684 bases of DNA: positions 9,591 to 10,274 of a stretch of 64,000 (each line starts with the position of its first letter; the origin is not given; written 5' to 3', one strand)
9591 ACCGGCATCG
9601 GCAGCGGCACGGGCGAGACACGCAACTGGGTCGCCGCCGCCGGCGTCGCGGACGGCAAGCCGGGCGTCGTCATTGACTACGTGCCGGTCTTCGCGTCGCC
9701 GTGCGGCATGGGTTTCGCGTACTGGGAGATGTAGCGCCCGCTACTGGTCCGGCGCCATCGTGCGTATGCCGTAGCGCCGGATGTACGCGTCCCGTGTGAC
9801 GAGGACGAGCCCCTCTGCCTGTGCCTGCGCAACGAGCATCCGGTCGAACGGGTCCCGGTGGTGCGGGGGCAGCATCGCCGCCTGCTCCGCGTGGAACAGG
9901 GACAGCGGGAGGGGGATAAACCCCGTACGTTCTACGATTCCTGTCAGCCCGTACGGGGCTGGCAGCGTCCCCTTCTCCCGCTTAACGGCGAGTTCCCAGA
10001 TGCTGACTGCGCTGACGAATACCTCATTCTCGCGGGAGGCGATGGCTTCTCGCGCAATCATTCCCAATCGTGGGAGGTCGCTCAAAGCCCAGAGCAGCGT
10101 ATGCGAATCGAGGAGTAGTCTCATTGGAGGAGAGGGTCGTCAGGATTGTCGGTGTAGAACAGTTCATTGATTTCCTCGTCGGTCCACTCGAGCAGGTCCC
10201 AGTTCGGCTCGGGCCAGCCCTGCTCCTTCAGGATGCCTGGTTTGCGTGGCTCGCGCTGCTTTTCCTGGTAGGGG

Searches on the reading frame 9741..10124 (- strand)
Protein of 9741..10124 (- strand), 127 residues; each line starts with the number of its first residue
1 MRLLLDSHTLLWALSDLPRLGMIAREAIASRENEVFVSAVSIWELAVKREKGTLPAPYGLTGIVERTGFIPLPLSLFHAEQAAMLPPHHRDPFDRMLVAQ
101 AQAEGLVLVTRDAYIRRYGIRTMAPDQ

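Call 42: find_encoding_contigs(protein=window:9741-10124:-, flank=10000, max_places=1)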
Protein window:9741-10124:- (127 aa): 2 contigs read that carry it; 1 place shown.
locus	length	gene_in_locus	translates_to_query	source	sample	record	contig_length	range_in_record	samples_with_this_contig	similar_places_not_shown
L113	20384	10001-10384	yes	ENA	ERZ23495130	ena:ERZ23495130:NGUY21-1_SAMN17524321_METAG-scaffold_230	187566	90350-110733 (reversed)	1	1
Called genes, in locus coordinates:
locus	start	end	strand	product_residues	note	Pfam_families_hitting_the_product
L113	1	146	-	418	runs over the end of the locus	PF00041:fn3 (faint), PF21910:GH85_C (faint)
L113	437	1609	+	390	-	PF00355:Rieske, PF19301:LigXa_C (weak)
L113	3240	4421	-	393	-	PF02417:Chromate_transp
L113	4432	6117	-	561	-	PF03485:Arg_tRNA_synt_N, PF00750:tRNA-synt_1d, PF05746:DALR_1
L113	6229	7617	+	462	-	PF00909:Ammonium_transp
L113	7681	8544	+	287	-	PF12146:Hydrolase_4 (faint)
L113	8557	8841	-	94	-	-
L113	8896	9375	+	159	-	PF01613:Flavin_Reduct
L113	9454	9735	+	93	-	PF02604:PhdYeFM_antitox (weak)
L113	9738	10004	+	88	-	PF02604:PhdYeFM_antitox (weak)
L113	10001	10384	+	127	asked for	PF01850:PIN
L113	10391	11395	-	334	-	PF02900:LigB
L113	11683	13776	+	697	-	PF12838:Fer4_7 (faint), PF00037:Fer4 (faint), PF12797:Fer4_2 (faint), PF13183:Fer4_8, PF13237:Fer4_10, PF13484:Fer4_16 (faint), PF13187:Fer4_9, PF02754:CCG, +1 more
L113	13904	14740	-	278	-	PF13428:TPR_14 (faint), PF13432:TPR_16, PF13414:TPR_11 (faint), PF14559:TPR_19 (weak), PF00515:TPR_1 (weak), PF07719:TPR_2 (weak)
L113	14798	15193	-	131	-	PF13380:CoA_binding_2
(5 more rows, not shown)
